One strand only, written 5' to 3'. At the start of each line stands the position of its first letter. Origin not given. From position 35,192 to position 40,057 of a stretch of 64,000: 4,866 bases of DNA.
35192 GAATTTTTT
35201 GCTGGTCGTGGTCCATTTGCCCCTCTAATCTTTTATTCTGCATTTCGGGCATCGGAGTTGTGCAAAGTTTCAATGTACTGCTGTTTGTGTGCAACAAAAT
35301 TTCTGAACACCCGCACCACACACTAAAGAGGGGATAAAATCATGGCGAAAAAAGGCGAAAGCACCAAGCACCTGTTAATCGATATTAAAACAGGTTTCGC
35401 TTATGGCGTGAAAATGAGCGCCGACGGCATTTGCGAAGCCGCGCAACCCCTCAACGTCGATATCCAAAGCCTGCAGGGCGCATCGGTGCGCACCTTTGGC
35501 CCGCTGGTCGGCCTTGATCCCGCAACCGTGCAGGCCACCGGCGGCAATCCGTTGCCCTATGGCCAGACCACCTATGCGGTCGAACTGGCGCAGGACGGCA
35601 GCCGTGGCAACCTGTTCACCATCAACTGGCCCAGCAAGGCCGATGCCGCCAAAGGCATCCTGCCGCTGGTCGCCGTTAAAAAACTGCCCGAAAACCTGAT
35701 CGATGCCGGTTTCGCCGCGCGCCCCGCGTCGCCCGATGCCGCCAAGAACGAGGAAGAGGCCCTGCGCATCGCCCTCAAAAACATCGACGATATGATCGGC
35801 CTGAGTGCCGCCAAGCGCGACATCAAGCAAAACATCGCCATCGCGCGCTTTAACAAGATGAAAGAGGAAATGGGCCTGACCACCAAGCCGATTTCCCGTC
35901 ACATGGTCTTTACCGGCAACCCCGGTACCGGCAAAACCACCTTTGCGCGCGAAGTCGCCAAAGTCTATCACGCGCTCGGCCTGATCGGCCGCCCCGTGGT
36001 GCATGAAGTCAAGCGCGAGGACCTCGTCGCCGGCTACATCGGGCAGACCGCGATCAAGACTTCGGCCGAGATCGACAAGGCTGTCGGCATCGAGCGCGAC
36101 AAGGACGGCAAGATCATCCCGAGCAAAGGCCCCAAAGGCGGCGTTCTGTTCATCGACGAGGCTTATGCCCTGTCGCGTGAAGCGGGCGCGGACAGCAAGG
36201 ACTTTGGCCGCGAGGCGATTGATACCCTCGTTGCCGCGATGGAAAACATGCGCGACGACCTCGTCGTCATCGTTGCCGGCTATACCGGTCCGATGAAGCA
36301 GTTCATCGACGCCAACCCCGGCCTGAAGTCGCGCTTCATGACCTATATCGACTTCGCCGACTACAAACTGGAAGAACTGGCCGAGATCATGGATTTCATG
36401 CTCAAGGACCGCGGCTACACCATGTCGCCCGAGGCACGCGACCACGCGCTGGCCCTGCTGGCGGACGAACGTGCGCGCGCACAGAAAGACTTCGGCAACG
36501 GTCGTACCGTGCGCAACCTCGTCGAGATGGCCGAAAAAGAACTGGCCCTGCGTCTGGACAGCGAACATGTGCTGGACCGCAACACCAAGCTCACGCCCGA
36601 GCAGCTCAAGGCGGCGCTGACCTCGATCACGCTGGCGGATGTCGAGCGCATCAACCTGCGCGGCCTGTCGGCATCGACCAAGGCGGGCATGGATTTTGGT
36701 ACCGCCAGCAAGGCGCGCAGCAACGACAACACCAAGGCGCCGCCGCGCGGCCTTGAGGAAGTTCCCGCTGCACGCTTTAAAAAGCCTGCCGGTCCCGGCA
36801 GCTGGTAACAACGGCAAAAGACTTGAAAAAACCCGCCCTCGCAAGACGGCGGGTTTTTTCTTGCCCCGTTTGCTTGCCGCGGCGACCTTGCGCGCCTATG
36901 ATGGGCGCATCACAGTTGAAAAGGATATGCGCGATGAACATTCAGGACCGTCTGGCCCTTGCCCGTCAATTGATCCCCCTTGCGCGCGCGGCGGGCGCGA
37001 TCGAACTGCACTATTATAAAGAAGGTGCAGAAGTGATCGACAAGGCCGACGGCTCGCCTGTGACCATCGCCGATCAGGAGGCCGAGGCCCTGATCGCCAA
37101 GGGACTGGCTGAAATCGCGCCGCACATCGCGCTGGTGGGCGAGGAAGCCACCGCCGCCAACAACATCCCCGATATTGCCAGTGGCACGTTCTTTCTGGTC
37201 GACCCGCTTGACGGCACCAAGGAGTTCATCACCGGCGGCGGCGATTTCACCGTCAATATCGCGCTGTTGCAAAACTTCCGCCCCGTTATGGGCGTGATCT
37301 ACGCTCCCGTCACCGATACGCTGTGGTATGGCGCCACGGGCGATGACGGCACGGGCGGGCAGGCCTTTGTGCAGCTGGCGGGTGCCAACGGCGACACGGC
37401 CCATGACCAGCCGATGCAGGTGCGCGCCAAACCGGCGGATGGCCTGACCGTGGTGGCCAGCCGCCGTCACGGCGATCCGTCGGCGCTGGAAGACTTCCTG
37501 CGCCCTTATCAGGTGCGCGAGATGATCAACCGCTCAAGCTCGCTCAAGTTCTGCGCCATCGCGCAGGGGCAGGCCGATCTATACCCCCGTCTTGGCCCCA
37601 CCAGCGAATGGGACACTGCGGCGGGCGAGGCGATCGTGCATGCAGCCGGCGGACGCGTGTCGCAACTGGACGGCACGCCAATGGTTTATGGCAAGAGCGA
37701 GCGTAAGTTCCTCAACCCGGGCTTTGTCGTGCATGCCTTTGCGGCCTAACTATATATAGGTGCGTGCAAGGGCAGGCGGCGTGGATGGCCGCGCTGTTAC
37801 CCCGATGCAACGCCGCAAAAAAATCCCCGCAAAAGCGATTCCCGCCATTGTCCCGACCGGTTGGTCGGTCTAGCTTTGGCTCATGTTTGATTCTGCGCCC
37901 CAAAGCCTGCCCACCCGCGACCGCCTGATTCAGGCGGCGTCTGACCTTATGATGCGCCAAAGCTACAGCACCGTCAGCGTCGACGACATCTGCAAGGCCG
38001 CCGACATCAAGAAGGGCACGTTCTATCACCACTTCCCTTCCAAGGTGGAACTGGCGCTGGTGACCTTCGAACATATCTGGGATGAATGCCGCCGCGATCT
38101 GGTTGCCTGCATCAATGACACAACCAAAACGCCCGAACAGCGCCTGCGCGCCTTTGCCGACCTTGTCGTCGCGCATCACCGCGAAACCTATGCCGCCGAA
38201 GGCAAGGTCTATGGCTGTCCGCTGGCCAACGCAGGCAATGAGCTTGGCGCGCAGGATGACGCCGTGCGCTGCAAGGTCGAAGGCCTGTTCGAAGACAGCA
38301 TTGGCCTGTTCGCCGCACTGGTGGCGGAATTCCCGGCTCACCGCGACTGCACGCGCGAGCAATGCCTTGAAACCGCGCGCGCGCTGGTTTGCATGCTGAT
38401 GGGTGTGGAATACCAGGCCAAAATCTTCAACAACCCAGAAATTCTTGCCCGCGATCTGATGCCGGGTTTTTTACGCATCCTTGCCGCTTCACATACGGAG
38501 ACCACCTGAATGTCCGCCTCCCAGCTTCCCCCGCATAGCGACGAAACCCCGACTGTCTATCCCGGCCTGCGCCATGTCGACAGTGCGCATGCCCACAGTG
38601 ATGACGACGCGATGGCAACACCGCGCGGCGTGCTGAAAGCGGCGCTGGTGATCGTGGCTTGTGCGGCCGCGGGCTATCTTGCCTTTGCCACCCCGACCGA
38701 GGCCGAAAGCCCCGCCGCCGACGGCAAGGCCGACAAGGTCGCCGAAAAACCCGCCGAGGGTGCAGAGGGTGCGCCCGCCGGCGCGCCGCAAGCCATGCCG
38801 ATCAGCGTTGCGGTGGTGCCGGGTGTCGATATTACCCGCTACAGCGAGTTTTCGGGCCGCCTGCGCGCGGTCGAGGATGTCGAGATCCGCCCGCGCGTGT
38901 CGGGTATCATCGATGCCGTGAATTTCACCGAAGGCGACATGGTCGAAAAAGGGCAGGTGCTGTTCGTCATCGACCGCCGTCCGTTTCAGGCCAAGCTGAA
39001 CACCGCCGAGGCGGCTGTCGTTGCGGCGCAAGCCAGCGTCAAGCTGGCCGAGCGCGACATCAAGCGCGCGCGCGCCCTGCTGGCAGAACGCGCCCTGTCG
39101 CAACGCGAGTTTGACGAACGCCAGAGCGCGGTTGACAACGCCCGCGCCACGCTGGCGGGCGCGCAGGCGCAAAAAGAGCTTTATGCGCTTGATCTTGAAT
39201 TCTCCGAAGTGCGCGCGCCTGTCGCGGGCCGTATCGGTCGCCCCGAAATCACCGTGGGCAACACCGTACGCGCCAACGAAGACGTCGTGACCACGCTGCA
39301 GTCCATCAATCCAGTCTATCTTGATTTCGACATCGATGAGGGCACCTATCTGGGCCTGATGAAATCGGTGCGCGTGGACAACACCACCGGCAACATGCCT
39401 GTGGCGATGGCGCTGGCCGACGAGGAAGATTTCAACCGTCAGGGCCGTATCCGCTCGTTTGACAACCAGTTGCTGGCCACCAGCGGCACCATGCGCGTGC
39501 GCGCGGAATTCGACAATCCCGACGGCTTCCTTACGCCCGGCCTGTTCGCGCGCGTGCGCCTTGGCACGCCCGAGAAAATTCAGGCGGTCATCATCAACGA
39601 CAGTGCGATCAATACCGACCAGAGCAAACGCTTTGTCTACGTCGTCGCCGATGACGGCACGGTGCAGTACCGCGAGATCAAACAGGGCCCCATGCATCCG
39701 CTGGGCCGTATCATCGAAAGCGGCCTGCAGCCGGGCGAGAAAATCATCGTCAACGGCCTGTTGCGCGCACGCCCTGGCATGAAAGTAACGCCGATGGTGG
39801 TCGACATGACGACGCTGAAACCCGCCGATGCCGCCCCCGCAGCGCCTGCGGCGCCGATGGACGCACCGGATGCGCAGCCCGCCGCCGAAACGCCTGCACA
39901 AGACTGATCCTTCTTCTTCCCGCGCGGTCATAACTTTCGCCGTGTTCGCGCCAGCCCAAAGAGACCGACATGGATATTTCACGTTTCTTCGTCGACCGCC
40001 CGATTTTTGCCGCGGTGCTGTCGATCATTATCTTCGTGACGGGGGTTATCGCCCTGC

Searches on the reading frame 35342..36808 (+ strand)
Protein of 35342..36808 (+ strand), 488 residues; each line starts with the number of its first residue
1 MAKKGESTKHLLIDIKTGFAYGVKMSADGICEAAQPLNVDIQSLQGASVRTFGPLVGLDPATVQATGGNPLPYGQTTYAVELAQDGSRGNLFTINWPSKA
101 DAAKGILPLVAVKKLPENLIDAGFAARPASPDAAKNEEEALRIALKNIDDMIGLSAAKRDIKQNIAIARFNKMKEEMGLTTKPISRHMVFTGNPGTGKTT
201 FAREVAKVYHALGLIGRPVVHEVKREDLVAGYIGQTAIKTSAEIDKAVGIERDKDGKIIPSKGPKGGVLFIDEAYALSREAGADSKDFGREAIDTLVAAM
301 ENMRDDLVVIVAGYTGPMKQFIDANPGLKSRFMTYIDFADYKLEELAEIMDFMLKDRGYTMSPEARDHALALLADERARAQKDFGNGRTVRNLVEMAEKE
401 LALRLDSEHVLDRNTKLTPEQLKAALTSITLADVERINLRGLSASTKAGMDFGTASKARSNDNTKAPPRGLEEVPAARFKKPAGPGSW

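Call 66: search_protein_families(library=ncbifam, proteins=[window:35342-36808:+], max_evalue=1e-10)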
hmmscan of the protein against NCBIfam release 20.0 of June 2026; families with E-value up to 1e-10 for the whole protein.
window:35342-36808:+ (488 aa): 3 families
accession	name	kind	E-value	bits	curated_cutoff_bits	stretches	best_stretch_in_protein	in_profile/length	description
TIGR02881.1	spore_V_K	equivalog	8.4e-74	247.9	422.95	2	264-413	104-250/261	stage V sporulation protein K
TIGR03922.1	T7SS_EccA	equivalog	4.1e-66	223.7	466.65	1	132-434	257-548/557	type VII secretion AAA-ATPase EccA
TIGR02880.1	cbbX_cfxQ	equivalog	7.6e-62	209.1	459.25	1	138-417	10-271/284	CbbX protein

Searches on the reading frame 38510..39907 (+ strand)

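Call 66: search_protein_families(library=ncbifam, proteins=[window:38510-39907:+], max_evalue=1e-10)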
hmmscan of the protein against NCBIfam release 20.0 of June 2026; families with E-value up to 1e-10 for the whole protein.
window:38510-39907:+ (465 aa): 17 families
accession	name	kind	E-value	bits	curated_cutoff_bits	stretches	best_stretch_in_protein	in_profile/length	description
NF045904.1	RND-peri-MexE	equivalog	4.9e-98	328.6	714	1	90-435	30-375/390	multidrug efflux RND transporter periplasmic adaptor subunit MexE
NF000272.2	OqxA_adapt_sub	exception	1.8e-83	280.6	835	1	90-435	34-386/391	multidrug efflux RND transporter periplasmic adaptor subunit OqxA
TIGR01730.1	RND_mfp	subfamily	2.3e-80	270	94.9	1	107-428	10-321/322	efflux RND transporter periplasmic adaptor subunit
NF033138.2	RND-peri-MexC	equivalog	5e-55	187.1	625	1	85-429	25-372/375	MexC family multidrug efflux RND transporter periplasmic adaptor subunit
NF008589.1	PRK11556.1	equivalog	5.9e-54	183.5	391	1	44-427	10-386/392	MdtA/MuxA family multidrug efflux RND transporter periplasmic adaptor subunit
NF007132.1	PRK09578.1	equivalog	1.2e-50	172.4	512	1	84-445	26-391/396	MexX/AxyX family multidrug efflux RND transporter periplasmic adaptor subunit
NF007362.0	PRK09859.1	equivalog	7.4e-50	170.1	738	1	87-428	28-371/385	multidrug transporter subunit MdtE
NF011604.1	PRK15030.1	equivalog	2.4e-46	158.5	765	1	100-429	42-376/397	multidrug efflux RND transporter periplasmic adaptor subunit AcrA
NF033834.1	RND_adapt_MexA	exception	5e-37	127.9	750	1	98-429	38-361/373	multidrug efflux RND transporter periplasmic adaptor subunit MexA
TIGR00999.1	8a0102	subfamily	1.1e-28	100.2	319.3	1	142-418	1-268/271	CzcB/NccB family metal efflux transporter periplasmic adaptor subunit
NF007850.1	PRK10559.1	equivalog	5.4e-22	78.3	400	1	123-292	40-207/303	p-hydroxybenzoic acid efflux pump subunit AaeA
NF008606.0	PRK11578.1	equivalog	1.2e-16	60.8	342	1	102-261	41-213/371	macrolide transporter subunit MacA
NF002939.0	PRK03598.1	equivalog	2e-16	60.1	393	0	122-182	43-103/332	secretion protein HlyD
TIGR00998.1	8a0101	subfamily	1.5e-14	53.7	390.8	0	123-174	42-93/334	EmrA/EmrK family multidrug efflux transporter periplasmic adaptor subunit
NF007785.0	PRK10476.1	equivalog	6e-14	51.6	376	0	122-188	47-113/347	multidrug transporter subunit MdtN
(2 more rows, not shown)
